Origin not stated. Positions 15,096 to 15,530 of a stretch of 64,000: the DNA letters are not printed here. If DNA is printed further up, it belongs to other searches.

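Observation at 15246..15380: Unannotated 44-aa peptide with 8 cysteines in 17 residues, coupled to a CPxC membrane protein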

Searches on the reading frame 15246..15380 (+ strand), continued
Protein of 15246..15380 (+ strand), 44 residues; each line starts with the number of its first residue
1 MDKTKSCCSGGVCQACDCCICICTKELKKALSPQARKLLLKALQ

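Call 39: search_protein_families(library=pfam, alignment_id=A2, max_evalue=0.0001)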
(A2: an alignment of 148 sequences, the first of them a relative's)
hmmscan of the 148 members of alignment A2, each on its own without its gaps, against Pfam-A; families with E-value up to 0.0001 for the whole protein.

A. member 1, L003:559-1059:+ (167 aa): 0 families

B. families by the number of members that match (of 148 scanned): 125 families (the first 25 are shown)
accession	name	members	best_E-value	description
PF01638.23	HxlR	18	1.2e-24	HxlR-like helix-turn-helix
PF00085.26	Thioredoxin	7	1.1e-10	Thioredoxin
PF13098.12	Thioredoxin_2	6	6.8e-09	Thioredoxin-like domain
PF13905.12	Thioredoxin_8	5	3.3e-14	Thioredoxin-like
PF01022.26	HTH_5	4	6.1e-14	Bacterial regulatory protein, arsR family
PF02683.22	DsbD_TM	4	6.9e-14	Cytochrome C biogenesis protein transmembrane domain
PF13192.12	Thioredoxin_3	4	4.7e-08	Thioredoxin domain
PF01047.28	MarR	4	1.1e-06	MarR family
PF07992.20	Pyr_redox_2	3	2.8e-63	Pyridine nucleotide-disulphide oxidoreductase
PF00578.27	AhpC-TSA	3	2.6e-35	AhpC/TSA family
PF08534.16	Redoxin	3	6.8e-28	Redoxin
PF13738.12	Pyr_redox_3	3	2.7e-26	Pyridine nucleotide-disulphide oxidoreductase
PF08241.18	Methyltransf_11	3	1.9e-19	Methyltransferase domain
PF13649.12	Methyltransf_25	3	4.9e-18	Methyltransferase domain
PF00070.33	Pyr_redox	3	8e-18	Pyridine nucleotide-disulphide oxidoreductase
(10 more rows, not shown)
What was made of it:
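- Neighbourhoods are at least as rich in thiol-disulfide proteins as in metal genes: thioredoxin folds, DsbD_TM, AhpC/Redoxin, TrxR (call 39).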

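Call 40: search_protein_families(library=ncbifam, proteins=[L018:2074-3501:-, L011:7592-8983:-, L012:3105-5213:-, L006:1616-3268:-, L015:1635-3560:+, L008:3011-4444:+, L024:2180-3352:-, L016:6252-7229:-, L019:6000-6962:-, L015:6016-6990:-], max_evalue=0.00001)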
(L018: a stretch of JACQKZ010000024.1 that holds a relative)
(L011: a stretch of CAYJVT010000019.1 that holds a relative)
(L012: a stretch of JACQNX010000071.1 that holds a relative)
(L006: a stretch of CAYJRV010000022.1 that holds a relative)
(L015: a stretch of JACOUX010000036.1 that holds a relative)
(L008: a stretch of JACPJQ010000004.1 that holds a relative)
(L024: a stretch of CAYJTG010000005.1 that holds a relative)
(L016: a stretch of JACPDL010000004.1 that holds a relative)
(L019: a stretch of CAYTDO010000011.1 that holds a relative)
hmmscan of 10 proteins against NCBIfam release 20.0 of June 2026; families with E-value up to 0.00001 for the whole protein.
L018:2074-3501:- (476 aa): 48 families (the best 25 are shown)
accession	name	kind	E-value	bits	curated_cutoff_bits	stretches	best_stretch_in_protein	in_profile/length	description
TIGR02053.1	MerA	equivalog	2.3e-170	567.6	454.45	1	9-475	1-464/465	mercury(II) reductase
TIGR01350.1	lipoamide_DH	equivalog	5.8e-118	394.5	408.8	1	9-466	2-456/461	dihydrolipoyl dehydrogenase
NF010311.1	PRK13748.1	subfamily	1.4e-108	364.1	600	1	7-475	96-559/560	mercury(II) reductase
NF004947.0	PRK06292.2-5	equivalog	8.9e-107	357.9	592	1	7-464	2-458/474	dihydrolipoyl dehydrogenase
NF004991.0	PRK06370.1-3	subfamily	9.1e-104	347.8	620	1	7-467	34-490/509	FAD-containing oxidoreductase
NF004992.0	PRK06370.1-4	equivalog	2.5e-96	322.9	629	1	7-457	3-448/459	FAD-containing oxidoreductase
NF004946.0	PRK06292.2-4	subfamily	1.2e-95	321.1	634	1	8-463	3-469/487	dihydrolipoyl dehydrogenase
NF003585.0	PRK05249.1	equivalog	5.2e-90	302.3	465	1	6-462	4-455/464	Si-specific NAD(P)(+) transhydrogenase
NF004776.0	PRK06116.1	equivalog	6.9e-90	302.2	480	1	7-457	3-446/450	glutathione-disulfide reductase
NF004943.0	PRK06292.2-1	equivalog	2.3e-87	293.7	432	1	8-464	3-455/456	dihydrolipoyl dehydrogenase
NF004945.0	PRK06292.2-3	equivalog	6.1e-86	289.1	494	1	7-461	2-449/457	dihydrolipoyl dehydrogenase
NF040477.1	chlor_oxi_RclA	equivalog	3.5e-82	276.4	740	1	8-457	3-433/441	reactive chlorine resistance oxidoreductase RclA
NF005884.0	PRK07846.1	equivalog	7e-82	275.5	501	1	7-456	2-443/454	mycothione reductase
NF005572.0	PRK07251.1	equivalog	4.4e-80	269.5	537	1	7-457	2-432/438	FAD-containing oxidoreductase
NF004990.0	PRK06370.1-1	equivalog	2.6e-79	267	842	1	7-458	3-449/459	FAD-containing oxidoreductase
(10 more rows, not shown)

L011:7592-8983:- (464 aa): 9 families
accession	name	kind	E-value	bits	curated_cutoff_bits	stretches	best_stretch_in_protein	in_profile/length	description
NF051440.1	CuResCopIPSEAE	equivalog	9.7e-10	38.5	280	0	377-417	43-83/180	copper-resistant cuproprotein CopI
TIGR02187.2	PDO_seleno_TRX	equivalog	6.5e-09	35.4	185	1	43-223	13-190/209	protein disulfide oxidoreductase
TIGR02656.1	cyanin_plasto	equivalog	1.8e-08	34.7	87.85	1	382-463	10-98/99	plastocyanin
TIGR04246.1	nitrous_NosZ_Gp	equivalog_domain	7.9e-08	31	625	1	377-448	485-560/578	Sec-dependent nitrous-oxide reductase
NF052460.1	L-NosZ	equivalog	1.1e-07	30.8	700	1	374-461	378-476/480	clade III lactonase-type nitrous-oxide reductase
TIGR00411.1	redox_disulf_1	equivalog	1.8e-07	31.1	92.75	0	168-224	9-63/82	MJ0307 family thioredoxin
TIGR03096.1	nitroso_cyanin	equivalog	2.3e-07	30.6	142.85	1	370-450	44-121/135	nitrosocyanin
TIGR02196.1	GlrX_YruB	hypoth_equivalog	3.4e-06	27.4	88.55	0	166-225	6-61/74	glutaredoxin-like protein, YruB-family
NF008229.0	PRK10996.1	equivalog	6.5e-06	25.9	125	0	53-113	56-114/141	thioredoxin TrxC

L012:3105-5213:- (703 aa): 19 families
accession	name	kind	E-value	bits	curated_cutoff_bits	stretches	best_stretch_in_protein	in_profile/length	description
TIGR01525.1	ATPase-IB_hvy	subfamily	2.5e-200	667.1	346.25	1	112-695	1-560/560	heavy metal translocating P-type ATPase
NF007952.0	PRK10671.1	equivalog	2e-190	634.9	1316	1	42-699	183-835/838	copper-exporting P-type ATPase CopA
TIGR01511.1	ATPase-IB1_Cu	subfamily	9.2e-186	618.9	397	1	94-695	2-541/542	copper-translocating P-type ATPase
TIGR01512.1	ATPase-IB2_Cd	subfamily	8.2e-129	430.5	313.5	2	154-476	19-307/494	cadmium family heavy metal-translocating P-type ATPase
NF008262.1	PRK11033.1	equivalog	7.5e-126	421.4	1005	1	155-650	197-689/731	zinc/cadmium/mercury/lead-transporting ATPase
NF033775.1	P_type_ZntA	exception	1.7e-114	383.7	1240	1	155-672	202-709/732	Zn(II)/Cd(II)/Pb(II) translocating P-type ATPase ZntA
TIGR01494.1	ATPase_P-type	subfamily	1.4e-99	333.7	62.3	1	159-664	2-464/478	HAD-IC family P-type ATPase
TIGR01497.1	kdpB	equivalog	4.3e-65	220.1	527.9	1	162-637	76-565/675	potassium-transporting ATPase subunit KdpB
TIGR01647.1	ATPase-IIIA_H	equivalog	1.5e-58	198.6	615.5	2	156-560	58-484/755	plasma-membrane proton-efflux P-type ATPase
NF010609.0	PRK14010.1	equivalog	2.3e-57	194.6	1323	1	163-624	76-547/673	K(+)-transporting ATPase subunit B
TIGR01517.1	ATPase-IIB_Ca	equivalog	2.7e-45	154.9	507.05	2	191-421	157-397/882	calcium-translocating P-type ATPase, PMCA-type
TIGR01116.1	ATPase-IIA1_Ca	equivalog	5.5e-37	127.3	703.4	2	509-645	457-608/799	calcium-translocating P-type ATPase, SERCA-type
TIGR01522.1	ATPase-IIA2_Ca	equivalog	2.4e-36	124.9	798.3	2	560-655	567-663/854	calcium-transporting P-type ATPase, PMR1-type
TIGR01657.1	P-ATPase-V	hypoth_equivalog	3.9e-35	120.7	618.25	3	175-250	215-291/1055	ATP13A2 family polyamine export P-type ATPase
TIGR01106.1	ATPase-IIC_X-K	subfamily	3.8e-33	114.4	946.1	2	174-402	125-363/997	Na,H/K antiporter P-type ATPase subunit alpha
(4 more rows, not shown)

L006:1616-3268:- (551 aa): 1 family
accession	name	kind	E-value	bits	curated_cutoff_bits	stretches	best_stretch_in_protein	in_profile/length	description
NF045694.1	seleno_TsoB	exception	7.7e-12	44.1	805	1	5-95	457-552/572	rhodanese/DsbD fusion-like selenoprotein TsoB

L015:1635-3560:+ (642 aa): 4 families
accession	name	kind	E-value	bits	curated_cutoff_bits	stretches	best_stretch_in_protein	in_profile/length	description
TIGR01577.1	oligosac_amyl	hypoth_equivalog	9.4e-100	335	820.7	1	12-634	1-612/616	oligosaccharide amylase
NF041084.1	trehalase_H1_Arch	equivalog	2.5e-26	92.4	820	1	365-634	332-569/570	alpha,alpha-trehalase TreH1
TIGR01535.1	glucan_glucosid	equivalog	2.1e-23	82.7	741.9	1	244-633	232-644/662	glucan 1,4-alpha-glucosidase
NF041085.1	trehalase_H2_Arch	equivalog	9.6e-23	80.4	1000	1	364-637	332-578/579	alpha,alpha-trehalase TreH2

L008:3011-4444:+ (478 aa): 16 families
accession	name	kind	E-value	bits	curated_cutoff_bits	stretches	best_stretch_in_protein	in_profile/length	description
NF002854.0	PRK03147.1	subfamily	3.7e-43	147.5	170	1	2-176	4-172/176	thiol-disulfide oxidoreductase ResA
NF041202.1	StoA_CxxC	exception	1.5e-34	119.2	210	1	46-171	32-159/163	endospore biogenesis thiol-disulfide oxidoreductase StoA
TIGR00385.1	dsbE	subfamily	1.6e-22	79.9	123.15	1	16-173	11-167/173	DsbE family thiol:disulfide interchange protein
NF041054.1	WAxxUGC_long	equivalog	6.6e-21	75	300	1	46-185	83-221/354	ResA-like WAxxUGC motif-containing protein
NF047696.1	ThlDiSintTplARhiz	equivalog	1.9e-19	70.3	230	1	47-164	77-201/219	thiol:disulfide interchange protein TlpA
NF011941.0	PRK15412.1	equivalog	8.5e-18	64.5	359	1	1-173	1-172/185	thiol:disulfide interchange protein DsbE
TIGR01068.1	thioredoxin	equivalog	2.1e-11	43.9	96.8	1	67-117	14-64/101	thioredoxin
NF038285.1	deiodinase_rel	hypoth_equivalog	4.2e-10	39.6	250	1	39-110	174-247/347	deiodinase family protein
NF006960.0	PRK09437.1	equivalog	2.4e-09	37.3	140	1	41-143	4-107/156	thioredoxin-dependent thiol peroxidase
NF053650.1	PerredPrxQDein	equivalog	2.5e-08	34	260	1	48-148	2-102/148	thioredoxin-dependent peroxiredoxin PrxQ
NF008229.0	PRK10996.1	equivalog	2.6e-08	33.7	125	1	67-140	52-123/141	thioredoxin TrxC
NF040769.1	SelL_rel_redox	subfamily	7.2e-08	32.3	120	1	47-139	3-98/173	SelL-related redox protein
NF010625.0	PRK14018.1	equivalog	2.4e-07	29.6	522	1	56-177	45-173/521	bifunctional peptide-methionine (S)-S-oxide reductase MsrA/peptide-methionine (R)-S-oxide reductase MsrB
NF009669.0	PRK13190.1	equivalog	2.2e-06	27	261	1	41-142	3-110/203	putative peroxiredoxin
NF040737.1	peroxi_PrxU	equivalog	2.4e-06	27.4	270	0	32-145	27-151/233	thioredoxin-dependent peroxiredoxin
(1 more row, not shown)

L024:2180-3352:- (391 aa): 16 families
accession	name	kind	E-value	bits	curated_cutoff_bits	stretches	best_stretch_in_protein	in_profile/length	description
TIGR01825.1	gly_Cac_T_rel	subfamily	1.6e-170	566.9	535.4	1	8-391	1-385/385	BioF/Kbl family PLP-dependent acyltransferase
NF005394.0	PRK06939.1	equivalog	9.1e-151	502.1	460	1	5-391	6-397/397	glycine C-acetyltransferase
TIGR00858.1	bioF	equivalog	7.8e-127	423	426.45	1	26-381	7-364/365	8-amino-7-oxononanoate synthase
TIGR01822.1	2am3keto_CoA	equivalog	1.3e-122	409.5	493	1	7-391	4-393/393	glycine C-acetyltransferase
NF047600.1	SerpalmtaseCFB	equivalog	8.8e-117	390.1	640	1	11-390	14-394/395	serine palmitoyltransferase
NF047599.1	SerpalmtaseBetaP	equivalog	2.9e-88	296.2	500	1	10-388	15-393/394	serine palmitoyltransferase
TIGR01821.1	5aminolev_synth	equivalog_domain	7.1e-88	295.2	338.55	1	9-389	8-398/402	5-aminolevulinate synthase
NF047603.1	SerpalmtaseAlphaP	equivalog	5.1e-74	249.3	670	1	33-390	38-398/399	serine palmitoyltransferase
NF005526.0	PRK07179.1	equivalog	6.9e-49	166.5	428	1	30-388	40-399/407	alpha-hydroxyketone-type quorum-sensing autoinducer synthase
NF005697.0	PRK07505.1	subfamily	4.1e-41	140.9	342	1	26-385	34-399/405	hypothetical protein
NF004608.1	PRK05937.1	equivalog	1.2e-31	109.9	399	1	42-308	4-280/366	8-amino-7-oxononanoate synthase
NF006368.0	PRK08593.1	equivalog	2.9e-07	29.4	570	1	192-308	235-346/448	aspartate aminotransferase family protein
NF000586.1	PRK00011.1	subfamily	3.4e-07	29.4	335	1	107-313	85-296/404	serine hydroxymethyltransferase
NF006347.0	PRK08574.1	equivalog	3.6e-07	29.2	477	1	89-214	57-181/385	cystathionine gamma-synthase family protein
TIGR03576.1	pyridox_MJ0158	hypoth_equivalog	1e-06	28.2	304.45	1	102-310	73-273/346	TIGR03576 family pyridoxal phosphate-dependent enzyme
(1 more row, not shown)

L016:6252-7229:- (326 aa): 44 families (the best 25 are shown)
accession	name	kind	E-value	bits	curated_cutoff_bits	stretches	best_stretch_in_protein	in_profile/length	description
TIGR01292.1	TRX_reduct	equivalog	1.4e-83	280.2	343.45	1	10-306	1-296/300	thioredoxin-disulfide reductase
TIGR03140.1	AhpF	equivalog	1.5e-68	231.6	502.9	1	5-300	208-502/515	alkyl hydroperoxide reductase subunit F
TIGR03143.1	AhpF_homolog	hypoth_equivalog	3e-54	184.5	687.65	1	10-312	5-310/555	putative alkyl hydroperoxide reductase F subunit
NF007614.0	PRK10262.1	equivalog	6.6e-45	153.6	644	1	11-305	8-309/321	thioredoxin-disulfide reductase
TIGR04018.1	Bthiol_YpdA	hypoth_equivalog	2.9e-24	85.4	339.9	1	11-286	1-290/316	YpdA family putative bacillithiol disulfide reductase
TIGR02053.1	MerA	equivalog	4e-22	78.8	454.45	1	59-286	83-310/465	mercury(II) reductase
NF004776.0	PRK06116.1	equivalog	4.5e-18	65.5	480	1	77-287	99-307/450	glutathione-disulfide reductase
TIGR01350.1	lipoamide_DH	equivalog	1.7e-17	63.3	408.8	1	80-286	112-310/461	dihydrolipoyl dehydrogenase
TIGR03385.1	CoA_CoA_reduc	equivalog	5.2e-16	58.4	578.8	1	12-294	2-290/439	CoA-disulfide reductase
TIGR01424.1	gluta_reduc_2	equivalog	7.2e-16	57.8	606.05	1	75-286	108-304/446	glutathione-disulfide reductase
TIGR01421.1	gluta_reduc_1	equivalog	1e-14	54.6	556.15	1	96-286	118-307/450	glutathione-disulfide reductase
NF041853.1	hythiocyan_redase_MerA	equivalog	1.3e-13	50.6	650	1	149-286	161-297/440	hypothiocyanous acid reductase MerA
NF003437.0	PRK04965.1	equivalog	2e-13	50.1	392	1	69-287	63-277/378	NADH:flavorubredoxin reductase NorW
NF004947.0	PRK06292.2-5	equivalog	6.4e-13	48.4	592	1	96-284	120-309/474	dihydrolipoyl dehydrogenase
NF004945.0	PRK06292.2-3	equivalog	6.8e-13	48.3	494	1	65-285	92-305/457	dihydrolipoyl dehydrogenase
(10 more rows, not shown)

L019:6000-6962:- (321 aa): 9 families
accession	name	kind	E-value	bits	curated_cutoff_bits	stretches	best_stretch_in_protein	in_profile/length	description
NF006426.0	PRK08674.1-6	subfamily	1.3e-106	356.5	295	1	2-321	11-351/354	bifunctional phosphoglucose/phosphomannose isomerase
TIGR02128.1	G6PI_arch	equivalog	1.2e-95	320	213.9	1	34-319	21-307/308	bifunctional phosphoglucose/phosphomannose isomerase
NF006425.0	PRK08674.1-5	equivalog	6.9e-95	318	471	1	2-320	14-354/358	bifunctional phosphoglucose/phosphomannose isomerase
NF006423.0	PRK08674.1-2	equivalog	3.5e-94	315.3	254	1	31-319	24-316/317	bifunctional phosphoglucose/phosphomannose isomerase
NF006422.0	PRK08674.1-1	subfamily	1.2e-50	172.7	317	1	35-320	26-296/302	bifunctional phosphoglucose/phosphomannose isomerase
NF006424.0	PRK08674.1-3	equivalog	6.3e-49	167.2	730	1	2-321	15-354/355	bifunctional phosphoglucose/phosphomannose isomerase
TIGR01135.1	glmS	equivalog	9.3e-09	34.3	418.05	1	31-131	288-394/607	glutamine--fructose-6-phosphate transaminase (isomerizing)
NF001484.0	PRK00331.1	subfamily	1.5e-08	33.5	381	1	30-130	282-388/601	isomerizing glutamine--fructose-6-phosphate transaminase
NF041755.1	RuMP_HxlAB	equivalog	7.2e-06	25.2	500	0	35-149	247-359/391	bifunctional 3-hexulose-6-phosphate synthase/6-phospho-3-hexuloisomerase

L015:6016-6990:- (325 aa): 51 families (the best 25 are shown)
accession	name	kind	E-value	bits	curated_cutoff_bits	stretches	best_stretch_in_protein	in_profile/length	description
TIGR01292.1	TRX_reduct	equivalog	1.9e-98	329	343.45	1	7-304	1-300/300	thioredoxin-disulfide reductase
TIGR03140.1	AhpF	equivalog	1.1e-78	265.1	502.9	1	6-304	212-512/515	alkyl hydroperoxide reductase subunit F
TIGR03143.1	AhpF_homolog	hypoth_equivalog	5.9e-65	219.9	687.65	1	4-307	2-311/555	putative alkyl hydroperoxide reductase F subunit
NF007614.0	PRK10262.1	equivalog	1e-49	169.4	644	1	8-305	8-315/321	thioredoxin-disulfide reductase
TIGR04018.1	Bthiol_YpdA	hypoth_equivalog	1.9e-25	89.4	339.9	1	81-283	91-293/316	YpdA family putative bacillithiol disulfide reductase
TIGR01350.1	lipoamide_DH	equivalog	2.1e-21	76.1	408.8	1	84-297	111-326/461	dihydrolipoyl dehydrogenase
NF004776.0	PRK06116.1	equivalog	6.6e-20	71.5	480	1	95-293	123-316/450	glutathione-disulfide reductase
TIGR02053.1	MerA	equivalog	1.9e-17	63.4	454.45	1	94-296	118-324/465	mercury(II) reductase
NF004943.0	PRK06292.2-1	equivalog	4.5e-17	62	432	1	82-280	108-309/456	dihydrolipoyl dehydrogenase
TIGR01421.1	gluta_reduc_1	equivalog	5.3e-17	62.1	556.15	1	99-282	124-308/450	glutathione-disulfide reductase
TIGR01424.1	gluta_reduc_2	equivalog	4.3e-16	58.5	606.05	1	85-301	113-324/446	glutathione-disulfide reductase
NF004945.0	PRK06292.2-3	equivalog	6.2e-16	58.4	494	1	66-283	96-309/457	dihydrolipoyl dehydrogenase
TIGR03385.1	CoA_CoA_reduc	equivalog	1.2e-15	57.3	578.8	1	10-281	3-285/439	CoA-disulfide reductase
NF009409.0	PRK12770.1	subfamily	2e-14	53.4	343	1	107-280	122-327/360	putative glutamate synthase subunit beta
NF003585.0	PRK05249.1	equivalog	2.8e-14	52.6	465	1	145-279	176-313/464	Si-specific NAD(P)(+) transhydrogenase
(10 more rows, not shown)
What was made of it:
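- Neighbourhood tally: thioredoxin-fold 7, DsbD_TM 4, AhpC/Redoxin 3, glutaredoxin 3, TrxR-like 2 (calls 39, 40).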

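Call 44: search_protein_families(library=pfam, proteins=[L018:3505-4257:-, L018:1389-1871:-, L018:4250-4705:-, L012:2540-3013:-, L012:1500-2402:+, L011:5119-5610:-, L011:5817-6566:-, L020:5612-5932:-, L020:6529-6936:-, L011:7101-7646:-], max_evalue=0.01)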
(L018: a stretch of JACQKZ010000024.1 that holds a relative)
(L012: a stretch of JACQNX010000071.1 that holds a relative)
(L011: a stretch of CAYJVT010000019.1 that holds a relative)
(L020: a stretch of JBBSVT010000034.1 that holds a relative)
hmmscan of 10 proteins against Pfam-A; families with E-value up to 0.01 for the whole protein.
L018:3505-4257:- (251 aa): 0 families

L018:1389-1871:- (160 aa): 0 families

L018:4250-4705:- (151 aa): 0 families

L012:2540-3013:- (157 aa): 0 families

L012:1500-2402:+ (301 aa): 2 families
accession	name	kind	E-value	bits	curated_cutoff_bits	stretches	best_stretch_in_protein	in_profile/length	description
PF02683.22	DsbD_TM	-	2.2e-07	30.8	27.1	1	68-274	5-207/219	Cytochrome C biogenesis protein transmembrane domain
PF06638.16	Strabismus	-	0.0018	17.5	25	1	63-166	86-176/503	Strabismus protein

L011:5119-5610:- (163 aa): 0 families

L011:5817-6566:- (250 aa): 0 families

L020:5612-5932:- (107 aa): 2 families
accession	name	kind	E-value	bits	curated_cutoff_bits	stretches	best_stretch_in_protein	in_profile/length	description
PF19617.4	DUF6122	-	9.4e-25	87.5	27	1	2-105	3-102/102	Family of unknown function (DUF6122)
PF04307.19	YdjM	-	1.5e-05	25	29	1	1-100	1-108/176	YdjM inner membrane protein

L020:6529-6936:- (136 aa): 1 family
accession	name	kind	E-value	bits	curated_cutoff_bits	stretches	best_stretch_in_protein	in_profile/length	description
PF00581.25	Rhodanese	-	5.1e-15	56.2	22.2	1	41-131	1-101/102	Rhodanese-like domain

L011:7101-7646:- (182 aa): 4 families
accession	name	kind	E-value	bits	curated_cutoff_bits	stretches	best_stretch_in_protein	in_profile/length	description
PF12680.13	SnoaL_2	-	0.00049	21.1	27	1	71-165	1-99/102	SnoaL-like domain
PF13474.12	SnoaL_3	-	0.00062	20.5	22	1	69-173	3-113/121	SnoaL-like domain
PF05223.17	MecA_N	-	0.0011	19.7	22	1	66-158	1-93/117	NTF2-like N-terminal transpeptidase domain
PF16111.11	DUF4829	-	0.0043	18.2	25.5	1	68-128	1-51/119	Domain of unknown function (DUF4829)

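Call 60: find_encoding_contigs(protein=P0007, flank=6000, max_places=3)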
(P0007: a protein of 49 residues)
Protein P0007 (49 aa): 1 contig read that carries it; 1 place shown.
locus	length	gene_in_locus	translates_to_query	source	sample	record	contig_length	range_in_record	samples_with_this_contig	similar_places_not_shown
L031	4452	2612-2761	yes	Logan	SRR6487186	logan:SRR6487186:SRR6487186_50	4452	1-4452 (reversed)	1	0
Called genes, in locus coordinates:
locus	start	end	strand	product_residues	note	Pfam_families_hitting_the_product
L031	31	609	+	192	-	-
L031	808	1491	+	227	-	-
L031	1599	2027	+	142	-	PF13473:Cupredoxin_1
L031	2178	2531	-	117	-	PF01638:HxlR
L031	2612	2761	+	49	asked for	-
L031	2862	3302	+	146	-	-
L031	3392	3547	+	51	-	PF23447:DUF7128 (weak)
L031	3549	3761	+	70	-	PF00403:HMA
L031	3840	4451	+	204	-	?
